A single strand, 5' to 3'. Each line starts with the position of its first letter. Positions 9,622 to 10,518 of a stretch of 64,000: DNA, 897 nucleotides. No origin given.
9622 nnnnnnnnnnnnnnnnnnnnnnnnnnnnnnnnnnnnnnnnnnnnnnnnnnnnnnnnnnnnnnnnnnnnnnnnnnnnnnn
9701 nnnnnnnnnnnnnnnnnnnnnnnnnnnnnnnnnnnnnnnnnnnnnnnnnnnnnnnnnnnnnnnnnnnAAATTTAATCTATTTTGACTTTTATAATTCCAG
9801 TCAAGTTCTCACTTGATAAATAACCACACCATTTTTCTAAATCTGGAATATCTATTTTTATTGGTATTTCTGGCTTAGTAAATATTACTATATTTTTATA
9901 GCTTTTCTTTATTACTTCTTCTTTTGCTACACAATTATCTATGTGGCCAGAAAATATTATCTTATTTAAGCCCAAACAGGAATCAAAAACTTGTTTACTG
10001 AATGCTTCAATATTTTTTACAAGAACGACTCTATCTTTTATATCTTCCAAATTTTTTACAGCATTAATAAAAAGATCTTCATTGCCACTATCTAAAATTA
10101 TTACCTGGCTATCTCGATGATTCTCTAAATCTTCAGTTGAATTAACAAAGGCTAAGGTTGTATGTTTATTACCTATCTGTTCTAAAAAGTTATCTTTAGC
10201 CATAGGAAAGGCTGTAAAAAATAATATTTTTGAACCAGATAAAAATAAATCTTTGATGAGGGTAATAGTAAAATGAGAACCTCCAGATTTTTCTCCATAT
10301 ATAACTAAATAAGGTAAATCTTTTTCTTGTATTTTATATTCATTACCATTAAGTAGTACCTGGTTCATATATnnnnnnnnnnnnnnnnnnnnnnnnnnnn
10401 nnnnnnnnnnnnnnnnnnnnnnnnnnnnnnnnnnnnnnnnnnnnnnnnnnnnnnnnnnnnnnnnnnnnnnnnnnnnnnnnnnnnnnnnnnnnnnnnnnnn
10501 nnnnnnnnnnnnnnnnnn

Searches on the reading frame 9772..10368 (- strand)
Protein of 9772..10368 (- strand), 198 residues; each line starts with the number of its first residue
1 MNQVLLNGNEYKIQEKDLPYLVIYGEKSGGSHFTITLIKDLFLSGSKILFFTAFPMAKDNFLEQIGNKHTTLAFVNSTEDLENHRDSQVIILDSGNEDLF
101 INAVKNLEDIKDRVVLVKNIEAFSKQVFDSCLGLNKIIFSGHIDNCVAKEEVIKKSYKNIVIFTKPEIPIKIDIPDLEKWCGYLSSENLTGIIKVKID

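Call 45: find_encoding_contigs(protein=window:9772-10368:-, flank=10000, max_places=4)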
Protein window:9772-10368:- (198 aa): 7 contigs read that carry it; 4 places shown.
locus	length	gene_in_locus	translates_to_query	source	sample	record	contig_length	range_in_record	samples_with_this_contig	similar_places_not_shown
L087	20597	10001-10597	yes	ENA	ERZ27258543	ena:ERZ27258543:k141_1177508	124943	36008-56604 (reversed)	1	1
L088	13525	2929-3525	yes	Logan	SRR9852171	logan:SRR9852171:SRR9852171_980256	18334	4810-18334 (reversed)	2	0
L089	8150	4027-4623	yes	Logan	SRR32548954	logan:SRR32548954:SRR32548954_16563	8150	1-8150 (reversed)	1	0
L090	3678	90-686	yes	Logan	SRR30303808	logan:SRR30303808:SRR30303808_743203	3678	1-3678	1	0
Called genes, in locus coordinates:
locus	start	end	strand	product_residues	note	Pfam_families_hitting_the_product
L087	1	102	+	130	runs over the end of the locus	PF01219:DAGK_prokar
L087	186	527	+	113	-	PF00203:Ribosomal_S19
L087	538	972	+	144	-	PF00237:Ribosomal_L22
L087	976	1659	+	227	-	PF07650:KH_2, PF00189:Ribosomal_S3_C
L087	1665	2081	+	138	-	PF00252:Ribosomal_L16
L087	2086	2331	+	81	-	PF00366:Ribosomal_S17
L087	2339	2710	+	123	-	PF00238:Ribosomal_L14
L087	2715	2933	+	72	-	PF22682:Ribosomal_uL24m-like (weak), PF00467:KOW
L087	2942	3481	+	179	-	PF00281:Ribosomal_L5, PF00673:Ribosomal_L5_C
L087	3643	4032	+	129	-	-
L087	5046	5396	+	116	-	PF00410:Ribosomal_S8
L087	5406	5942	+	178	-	PF00347:Ribosomal_L6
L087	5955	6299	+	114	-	PF00861:Ribosomal_L18p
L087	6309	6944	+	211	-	PF00333:Ribosomal_S5, PF03719:Ribosomal_S5_C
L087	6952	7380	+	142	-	PF00828:Ribosomal_L27A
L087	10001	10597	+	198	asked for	-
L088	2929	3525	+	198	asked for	-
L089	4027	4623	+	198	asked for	-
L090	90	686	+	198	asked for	-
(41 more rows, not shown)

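Call 93: search_protein_families(library=pfam, proteins=[window:9772-10368:-], max_evalue=0.001)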
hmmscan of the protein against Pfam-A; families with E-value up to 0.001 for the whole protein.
window:9772-10368:- (198 aa): 0 families
